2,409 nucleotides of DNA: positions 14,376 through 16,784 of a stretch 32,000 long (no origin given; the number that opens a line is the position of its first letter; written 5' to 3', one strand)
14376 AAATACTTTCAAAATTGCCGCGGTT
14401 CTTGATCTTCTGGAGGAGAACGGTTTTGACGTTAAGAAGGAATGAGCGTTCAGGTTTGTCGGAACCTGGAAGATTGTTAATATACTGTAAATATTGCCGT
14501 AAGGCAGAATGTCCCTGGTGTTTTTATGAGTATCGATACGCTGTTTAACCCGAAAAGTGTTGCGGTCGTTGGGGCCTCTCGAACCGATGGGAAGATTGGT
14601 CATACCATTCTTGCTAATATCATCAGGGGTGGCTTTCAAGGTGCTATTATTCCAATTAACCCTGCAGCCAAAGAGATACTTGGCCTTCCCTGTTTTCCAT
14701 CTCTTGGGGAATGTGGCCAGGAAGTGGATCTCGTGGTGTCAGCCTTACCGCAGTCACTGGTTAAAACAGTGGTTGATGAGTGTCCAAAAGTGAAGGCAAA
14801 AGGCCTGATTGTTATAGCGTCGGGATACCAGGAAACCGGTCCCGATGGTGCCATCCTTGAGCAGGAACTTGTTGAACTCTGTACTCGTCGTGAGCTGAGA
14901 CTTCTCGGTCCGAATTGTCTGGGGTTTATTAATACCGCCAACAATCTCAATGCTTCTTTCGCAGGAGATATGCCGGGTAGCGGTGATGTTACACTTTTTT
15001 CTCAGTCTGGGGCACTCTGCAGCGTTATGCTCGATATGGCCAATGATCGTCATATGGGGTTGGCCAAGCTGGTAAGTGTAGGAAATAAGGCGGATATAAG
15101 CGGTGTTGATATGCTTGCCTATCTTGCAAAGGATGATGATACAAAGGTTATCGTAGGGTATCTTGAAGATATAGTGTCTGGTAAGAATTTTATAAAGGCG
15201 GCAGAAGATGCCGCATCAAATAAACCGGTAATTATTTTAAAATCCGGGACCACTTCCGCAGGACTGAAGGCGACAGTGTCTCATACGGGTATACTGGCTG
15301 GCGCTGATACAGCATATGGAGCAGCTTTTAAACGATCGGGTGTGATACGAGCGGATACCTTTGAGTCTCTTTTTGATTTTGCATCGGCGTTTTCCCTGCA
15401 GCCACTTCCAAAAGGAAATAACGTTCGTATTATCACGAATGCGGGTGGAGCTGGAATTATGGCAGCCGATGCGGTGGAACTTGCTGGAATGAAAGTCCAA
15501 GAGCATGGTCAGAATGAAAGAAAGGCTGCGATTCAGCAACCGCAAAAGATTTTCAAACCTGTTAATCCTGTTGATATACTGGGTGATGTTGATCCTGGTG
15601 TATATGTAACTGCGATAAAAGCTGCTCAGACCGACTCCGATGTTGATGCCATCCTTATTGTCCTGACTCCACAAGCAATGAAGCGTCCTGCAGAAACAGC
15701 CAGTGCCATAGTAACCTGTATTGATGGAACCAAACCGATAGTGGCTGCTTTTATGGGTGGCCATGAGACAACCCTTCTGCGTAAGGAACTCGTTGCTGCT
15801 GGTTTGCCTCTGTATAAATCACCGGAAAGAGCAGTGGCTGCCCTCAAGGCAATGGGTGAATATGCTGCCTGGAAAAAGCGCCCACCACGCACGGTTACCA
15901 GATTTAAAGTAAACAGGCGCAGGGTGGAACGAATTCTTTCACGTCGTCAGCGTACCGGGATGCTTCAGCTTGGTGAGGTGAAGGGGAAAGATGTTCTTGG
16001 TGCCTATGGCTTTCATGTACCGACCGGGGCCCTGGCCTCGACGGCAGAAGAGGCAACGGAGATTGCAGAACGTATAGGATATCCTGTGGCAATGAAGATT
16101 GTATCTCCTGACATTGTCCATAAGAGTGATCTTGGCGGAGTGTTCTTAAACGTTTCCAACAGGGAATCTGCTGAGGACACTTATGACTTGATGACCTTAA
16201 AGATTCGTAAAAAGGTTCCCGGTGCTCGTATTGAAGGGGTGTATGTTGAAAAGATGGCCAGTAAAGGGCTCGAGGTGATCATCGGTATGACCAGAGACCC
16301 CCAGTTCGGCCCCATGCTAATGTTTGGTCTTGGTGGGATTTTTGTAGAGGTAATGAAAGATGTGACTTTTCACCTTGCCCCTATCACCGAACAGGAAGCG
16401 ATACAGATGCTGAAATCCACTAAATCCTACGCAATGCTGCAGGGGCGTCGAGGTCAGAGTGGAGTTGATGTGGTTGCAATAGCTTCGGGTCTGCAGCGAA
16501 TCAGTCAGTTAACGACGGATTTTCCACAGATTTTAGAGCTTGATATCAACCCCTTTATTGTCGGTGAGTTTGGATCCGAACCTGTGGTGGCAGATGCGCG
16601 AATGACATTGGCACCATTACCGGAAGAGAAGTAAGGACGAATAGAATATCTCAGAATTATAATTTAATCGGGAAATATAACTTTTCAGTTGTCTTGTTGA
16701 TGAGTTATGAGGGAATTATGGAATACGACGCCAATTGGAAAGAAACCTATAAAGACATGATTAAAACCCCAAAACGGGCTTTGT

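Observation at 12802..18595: Acu-like acetylation/deacetylation module wired to acetyl-CoA enzymes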

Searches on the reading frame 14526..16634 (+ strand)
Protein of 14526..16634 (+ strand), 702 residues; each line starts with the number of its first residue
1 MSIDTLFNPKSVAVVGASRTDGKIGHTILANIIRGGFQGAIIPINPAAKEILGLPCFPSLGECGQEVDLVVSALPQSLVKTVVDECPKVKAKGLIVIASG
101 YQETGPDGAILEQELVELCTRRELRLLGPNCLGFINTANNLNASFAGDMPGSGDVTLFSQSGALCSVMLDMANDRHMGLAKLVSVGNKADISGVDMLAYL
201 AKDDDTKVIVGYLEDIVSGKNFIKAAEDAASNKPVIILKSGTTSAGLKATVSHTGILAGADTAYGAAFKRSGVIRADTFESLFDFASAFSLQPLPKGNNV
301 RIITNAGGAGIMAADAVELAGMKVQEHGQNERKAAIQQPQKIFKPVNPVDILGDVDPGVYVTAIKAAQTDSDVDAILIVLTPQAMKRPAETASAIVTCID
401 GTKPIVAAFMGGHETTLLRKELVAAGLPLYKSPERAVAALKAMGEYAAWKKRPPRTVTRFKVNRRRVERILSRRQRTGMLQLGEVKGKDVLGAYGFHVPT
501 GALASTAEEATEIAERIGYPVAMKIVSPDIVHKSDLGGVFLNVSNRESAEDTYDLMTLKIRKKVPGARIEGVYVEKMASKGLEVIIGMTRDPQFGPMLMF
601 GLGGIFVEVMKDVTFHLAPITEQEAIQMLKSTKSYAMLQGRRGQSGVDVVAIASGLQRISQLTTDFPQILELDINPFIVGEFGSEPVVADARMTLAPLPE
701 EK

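Call 3: search_protein_families(library=pfam, proteins=[window:14526-16634:+])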
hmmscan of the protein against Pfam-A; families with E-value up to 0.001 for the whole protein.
window:14526-16634:+ (702 aa): 6 families
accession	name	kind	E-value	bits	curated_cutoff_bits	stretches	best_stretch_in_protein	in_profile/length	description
PF13549.11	ATP-grasp_5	-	2e-80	269.7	27.6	1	478-695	6-221/221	ATP-grasp domain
PF13607.11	Succ_CoA_lig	-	4.3e-49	166.3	27.4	1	153-289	2-138/138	Succinyl-CoA ligase like flavodoxin domain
PF13380.12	CoA_binding_2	-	2.5e-23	83.2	22.8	1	10-136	1-115/116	CoA binding domain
PF02629.25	CoA_binding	-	4.2e-12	47.1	22.3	1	8-100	2-97/97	CoA binding domain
PF19045.5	Ligase_CoA_2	-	5.3e-06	27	23.7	1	300-447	1-155/162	Ligase-CoA domain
PF08442.15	ATP-grasp_2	-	6.2e-06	26.4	29.5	1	482-599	2-123/202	ATP-grasp domain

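Call 4: search_protein_families(library=ncbifam, proteins=[window:14526-16634:+])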
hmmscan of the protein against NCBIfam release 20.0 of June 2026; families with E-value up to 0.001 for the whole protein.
window:14526-16634:+ (702 aa): 11 families
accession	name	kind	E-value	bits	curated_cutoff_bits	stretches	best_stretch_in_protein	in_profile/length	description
NF045493.1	HydDutCoALig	equivalog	1.4e-184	615.6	1300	1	4-695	4-698/698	4-hydroxybutyrate--CoA ligase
TIGR02717.1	AcCoA-syn-alpha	equivalog_domain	5.9e-156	519.6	567.15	1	4-446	2-446/447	acetate--CoA ligase alpha subunit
NF045494.1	AcCoALig_Archglob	equivalog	4.1e-155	517.8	1200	2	3-447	218-663/665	acetate--CoA ligase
NF045492.1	HydPropCoALig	equivalog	2.9e-142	475.5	1300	2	3-447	248-697/700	3-hydroxypropionate--CoA ligase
NF004230.0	PRK05678.1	equivalog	2.7e-12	46.5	336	1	46-263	43-259/291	succinate--CoA ligase subunit alpha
TIGR01019.1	sucCoAalpha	subfamily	3.7e-12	46.2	353.2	1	46-269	41-259/286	succinate--CoA ligase subunit alpha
NF001913.0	PRK00696.1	equivalog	8.5e-10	38.2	370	1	481-695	2-218/388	ADP-forming succinate--CoA ligase subunit beta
TIGR01016.1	sucCoAbeta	subfamily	1.5e-07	30.7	375.55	1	481-695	2-218/386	succinate-CoA ligase subunit beta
NF010623.0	PRK14016.1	subfamily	3.8e-06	25.3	877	1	488-557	219-283/871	cyanophycin synthetase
NF010647.0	PRK14046.1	equivalog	4e-06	26.1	604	1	483-594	4-118/392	malate--CoA ligase subunit beta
TIGR02068.2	cya_phycin_syn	equivalog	0.00031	18.9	850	1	487-560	217-285/862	cyanophycin synthetase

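Call 12: search_solved_structures(query=window:14526-16634:+, max_evalue=0.001, show_alignments=0)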
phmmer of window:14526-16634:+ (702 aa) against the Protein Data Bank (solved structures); distinct sequences matched with E-value up to 0.001: 31.
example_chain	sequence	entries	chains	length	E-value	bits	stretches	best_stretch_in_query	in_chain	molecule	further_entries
8wzu_A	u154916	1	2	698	2.2e-154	518.6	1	5-693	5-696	4-hydroxybutyrate--CoA ligase [ADP-forming]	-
9y43_A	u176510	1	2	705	4.4e-117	395.3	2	3-447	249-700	3-hydroxypropionate--CoA ligase [ADP-forming]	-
9it0_A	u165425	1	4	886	6.8e-92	312.1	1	3-698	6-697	Protein acetyltransferase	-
9isq_A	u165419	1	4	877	1.6e-91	310.8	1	3-698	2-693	Protein acetyltransferase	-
4xyl_A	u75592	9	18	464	1.4e-87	297.8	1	3-448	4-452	alpha subunit of Acyl-CoA synthetase (NDP forming) | Acyl-CoA synthetase (NDP forming) | alpha subunit of acetyl-CoA synthetase (NDP forming)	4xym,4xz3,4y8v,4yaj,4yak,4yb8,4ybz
2csu_A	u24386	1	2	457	6.1e-84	285.8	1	3-447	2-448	457aa long hypothetical protein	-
7cm9_A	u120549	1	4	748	2.1e-63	218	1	10-683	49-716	DMSP lyase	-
1wr2_A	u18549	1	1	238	4.1e-56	193.9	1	469-697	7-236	hypothetical protein PH1789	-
4xyl_B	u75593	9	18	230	3.1e-54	187.7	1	471-694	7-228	beta subunit of Acyl-CoA synthetase (NDP forming) | Uncharacterized protein | beta subunit of acetyl-CoA synthetase (NDP forming)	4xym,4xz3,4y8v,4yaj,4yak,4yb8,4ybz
9isb_A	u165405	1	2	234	4.6e-27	97.9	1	478-690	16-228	Protein acetyltransferase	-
1y81_A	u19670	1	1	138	5.7e-09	38.1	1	10-88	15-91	conserved hypothetical protein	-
3ufx_B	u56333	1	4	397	2.7e-08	35.9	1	481-592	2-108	Succinyl-CoA synthetase beta subunit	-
6mel_A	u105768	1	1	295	1.7e-07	33.2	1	117-269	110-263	Succinate--CoA ligase subunit alpha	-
9swj_C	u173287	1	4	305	1e-06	30.7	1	49-261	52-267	Succinate--CoA ligase [ADP/GDP-forming] subunit alpha, mitochondrial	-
6g4q_A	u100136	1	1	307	1e-06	30.7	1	49-261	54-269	Succinate--CoA ligase [ADP/GDP-forming] subunit alpha, mitochondrial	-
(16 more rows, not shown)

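Call 32: search_solved_structures(query=window:14526-16634:+, max_evalue=1e-80, show_alignments=5)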
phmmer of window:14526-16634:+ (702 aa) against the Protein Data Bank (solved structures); distinct sequences matched with E-value up to 1e-80: 6.
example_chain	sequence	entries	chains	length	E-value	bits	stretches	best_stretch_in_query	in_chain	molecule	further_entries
8wzu_A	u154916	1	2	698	2.2e-154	518.6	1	5-693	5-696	4-hydroxybutyrate--CoA ligase [ADP-forming]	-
9y43_A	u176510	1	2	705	4.4e-117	395.3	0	3-447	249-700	3-hydroxypropionate--CoA ligase [ADP-forming]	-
9it0_A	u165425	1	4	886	6.8e-92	312.1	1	3-698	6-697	Protein acetyltransferase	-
9isq_A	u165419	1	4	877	1.6e-91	310.8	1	3-698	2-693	Protein acetyltransferase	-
4xyl_A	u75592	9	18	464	1.4e-87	297.8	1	3-448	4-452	alpha subunit of Acyl-CoA synthetase (NDP forming) | Acyl-CoA synthetase (NDP forming) | alpha subunit of acetyl-CoA synthetase (NDP forming)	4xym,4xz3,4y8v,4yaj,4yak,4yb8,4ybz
2csu_A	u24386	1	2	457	6.1e-84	285.8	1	3-447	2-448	457aa long hypothetical protein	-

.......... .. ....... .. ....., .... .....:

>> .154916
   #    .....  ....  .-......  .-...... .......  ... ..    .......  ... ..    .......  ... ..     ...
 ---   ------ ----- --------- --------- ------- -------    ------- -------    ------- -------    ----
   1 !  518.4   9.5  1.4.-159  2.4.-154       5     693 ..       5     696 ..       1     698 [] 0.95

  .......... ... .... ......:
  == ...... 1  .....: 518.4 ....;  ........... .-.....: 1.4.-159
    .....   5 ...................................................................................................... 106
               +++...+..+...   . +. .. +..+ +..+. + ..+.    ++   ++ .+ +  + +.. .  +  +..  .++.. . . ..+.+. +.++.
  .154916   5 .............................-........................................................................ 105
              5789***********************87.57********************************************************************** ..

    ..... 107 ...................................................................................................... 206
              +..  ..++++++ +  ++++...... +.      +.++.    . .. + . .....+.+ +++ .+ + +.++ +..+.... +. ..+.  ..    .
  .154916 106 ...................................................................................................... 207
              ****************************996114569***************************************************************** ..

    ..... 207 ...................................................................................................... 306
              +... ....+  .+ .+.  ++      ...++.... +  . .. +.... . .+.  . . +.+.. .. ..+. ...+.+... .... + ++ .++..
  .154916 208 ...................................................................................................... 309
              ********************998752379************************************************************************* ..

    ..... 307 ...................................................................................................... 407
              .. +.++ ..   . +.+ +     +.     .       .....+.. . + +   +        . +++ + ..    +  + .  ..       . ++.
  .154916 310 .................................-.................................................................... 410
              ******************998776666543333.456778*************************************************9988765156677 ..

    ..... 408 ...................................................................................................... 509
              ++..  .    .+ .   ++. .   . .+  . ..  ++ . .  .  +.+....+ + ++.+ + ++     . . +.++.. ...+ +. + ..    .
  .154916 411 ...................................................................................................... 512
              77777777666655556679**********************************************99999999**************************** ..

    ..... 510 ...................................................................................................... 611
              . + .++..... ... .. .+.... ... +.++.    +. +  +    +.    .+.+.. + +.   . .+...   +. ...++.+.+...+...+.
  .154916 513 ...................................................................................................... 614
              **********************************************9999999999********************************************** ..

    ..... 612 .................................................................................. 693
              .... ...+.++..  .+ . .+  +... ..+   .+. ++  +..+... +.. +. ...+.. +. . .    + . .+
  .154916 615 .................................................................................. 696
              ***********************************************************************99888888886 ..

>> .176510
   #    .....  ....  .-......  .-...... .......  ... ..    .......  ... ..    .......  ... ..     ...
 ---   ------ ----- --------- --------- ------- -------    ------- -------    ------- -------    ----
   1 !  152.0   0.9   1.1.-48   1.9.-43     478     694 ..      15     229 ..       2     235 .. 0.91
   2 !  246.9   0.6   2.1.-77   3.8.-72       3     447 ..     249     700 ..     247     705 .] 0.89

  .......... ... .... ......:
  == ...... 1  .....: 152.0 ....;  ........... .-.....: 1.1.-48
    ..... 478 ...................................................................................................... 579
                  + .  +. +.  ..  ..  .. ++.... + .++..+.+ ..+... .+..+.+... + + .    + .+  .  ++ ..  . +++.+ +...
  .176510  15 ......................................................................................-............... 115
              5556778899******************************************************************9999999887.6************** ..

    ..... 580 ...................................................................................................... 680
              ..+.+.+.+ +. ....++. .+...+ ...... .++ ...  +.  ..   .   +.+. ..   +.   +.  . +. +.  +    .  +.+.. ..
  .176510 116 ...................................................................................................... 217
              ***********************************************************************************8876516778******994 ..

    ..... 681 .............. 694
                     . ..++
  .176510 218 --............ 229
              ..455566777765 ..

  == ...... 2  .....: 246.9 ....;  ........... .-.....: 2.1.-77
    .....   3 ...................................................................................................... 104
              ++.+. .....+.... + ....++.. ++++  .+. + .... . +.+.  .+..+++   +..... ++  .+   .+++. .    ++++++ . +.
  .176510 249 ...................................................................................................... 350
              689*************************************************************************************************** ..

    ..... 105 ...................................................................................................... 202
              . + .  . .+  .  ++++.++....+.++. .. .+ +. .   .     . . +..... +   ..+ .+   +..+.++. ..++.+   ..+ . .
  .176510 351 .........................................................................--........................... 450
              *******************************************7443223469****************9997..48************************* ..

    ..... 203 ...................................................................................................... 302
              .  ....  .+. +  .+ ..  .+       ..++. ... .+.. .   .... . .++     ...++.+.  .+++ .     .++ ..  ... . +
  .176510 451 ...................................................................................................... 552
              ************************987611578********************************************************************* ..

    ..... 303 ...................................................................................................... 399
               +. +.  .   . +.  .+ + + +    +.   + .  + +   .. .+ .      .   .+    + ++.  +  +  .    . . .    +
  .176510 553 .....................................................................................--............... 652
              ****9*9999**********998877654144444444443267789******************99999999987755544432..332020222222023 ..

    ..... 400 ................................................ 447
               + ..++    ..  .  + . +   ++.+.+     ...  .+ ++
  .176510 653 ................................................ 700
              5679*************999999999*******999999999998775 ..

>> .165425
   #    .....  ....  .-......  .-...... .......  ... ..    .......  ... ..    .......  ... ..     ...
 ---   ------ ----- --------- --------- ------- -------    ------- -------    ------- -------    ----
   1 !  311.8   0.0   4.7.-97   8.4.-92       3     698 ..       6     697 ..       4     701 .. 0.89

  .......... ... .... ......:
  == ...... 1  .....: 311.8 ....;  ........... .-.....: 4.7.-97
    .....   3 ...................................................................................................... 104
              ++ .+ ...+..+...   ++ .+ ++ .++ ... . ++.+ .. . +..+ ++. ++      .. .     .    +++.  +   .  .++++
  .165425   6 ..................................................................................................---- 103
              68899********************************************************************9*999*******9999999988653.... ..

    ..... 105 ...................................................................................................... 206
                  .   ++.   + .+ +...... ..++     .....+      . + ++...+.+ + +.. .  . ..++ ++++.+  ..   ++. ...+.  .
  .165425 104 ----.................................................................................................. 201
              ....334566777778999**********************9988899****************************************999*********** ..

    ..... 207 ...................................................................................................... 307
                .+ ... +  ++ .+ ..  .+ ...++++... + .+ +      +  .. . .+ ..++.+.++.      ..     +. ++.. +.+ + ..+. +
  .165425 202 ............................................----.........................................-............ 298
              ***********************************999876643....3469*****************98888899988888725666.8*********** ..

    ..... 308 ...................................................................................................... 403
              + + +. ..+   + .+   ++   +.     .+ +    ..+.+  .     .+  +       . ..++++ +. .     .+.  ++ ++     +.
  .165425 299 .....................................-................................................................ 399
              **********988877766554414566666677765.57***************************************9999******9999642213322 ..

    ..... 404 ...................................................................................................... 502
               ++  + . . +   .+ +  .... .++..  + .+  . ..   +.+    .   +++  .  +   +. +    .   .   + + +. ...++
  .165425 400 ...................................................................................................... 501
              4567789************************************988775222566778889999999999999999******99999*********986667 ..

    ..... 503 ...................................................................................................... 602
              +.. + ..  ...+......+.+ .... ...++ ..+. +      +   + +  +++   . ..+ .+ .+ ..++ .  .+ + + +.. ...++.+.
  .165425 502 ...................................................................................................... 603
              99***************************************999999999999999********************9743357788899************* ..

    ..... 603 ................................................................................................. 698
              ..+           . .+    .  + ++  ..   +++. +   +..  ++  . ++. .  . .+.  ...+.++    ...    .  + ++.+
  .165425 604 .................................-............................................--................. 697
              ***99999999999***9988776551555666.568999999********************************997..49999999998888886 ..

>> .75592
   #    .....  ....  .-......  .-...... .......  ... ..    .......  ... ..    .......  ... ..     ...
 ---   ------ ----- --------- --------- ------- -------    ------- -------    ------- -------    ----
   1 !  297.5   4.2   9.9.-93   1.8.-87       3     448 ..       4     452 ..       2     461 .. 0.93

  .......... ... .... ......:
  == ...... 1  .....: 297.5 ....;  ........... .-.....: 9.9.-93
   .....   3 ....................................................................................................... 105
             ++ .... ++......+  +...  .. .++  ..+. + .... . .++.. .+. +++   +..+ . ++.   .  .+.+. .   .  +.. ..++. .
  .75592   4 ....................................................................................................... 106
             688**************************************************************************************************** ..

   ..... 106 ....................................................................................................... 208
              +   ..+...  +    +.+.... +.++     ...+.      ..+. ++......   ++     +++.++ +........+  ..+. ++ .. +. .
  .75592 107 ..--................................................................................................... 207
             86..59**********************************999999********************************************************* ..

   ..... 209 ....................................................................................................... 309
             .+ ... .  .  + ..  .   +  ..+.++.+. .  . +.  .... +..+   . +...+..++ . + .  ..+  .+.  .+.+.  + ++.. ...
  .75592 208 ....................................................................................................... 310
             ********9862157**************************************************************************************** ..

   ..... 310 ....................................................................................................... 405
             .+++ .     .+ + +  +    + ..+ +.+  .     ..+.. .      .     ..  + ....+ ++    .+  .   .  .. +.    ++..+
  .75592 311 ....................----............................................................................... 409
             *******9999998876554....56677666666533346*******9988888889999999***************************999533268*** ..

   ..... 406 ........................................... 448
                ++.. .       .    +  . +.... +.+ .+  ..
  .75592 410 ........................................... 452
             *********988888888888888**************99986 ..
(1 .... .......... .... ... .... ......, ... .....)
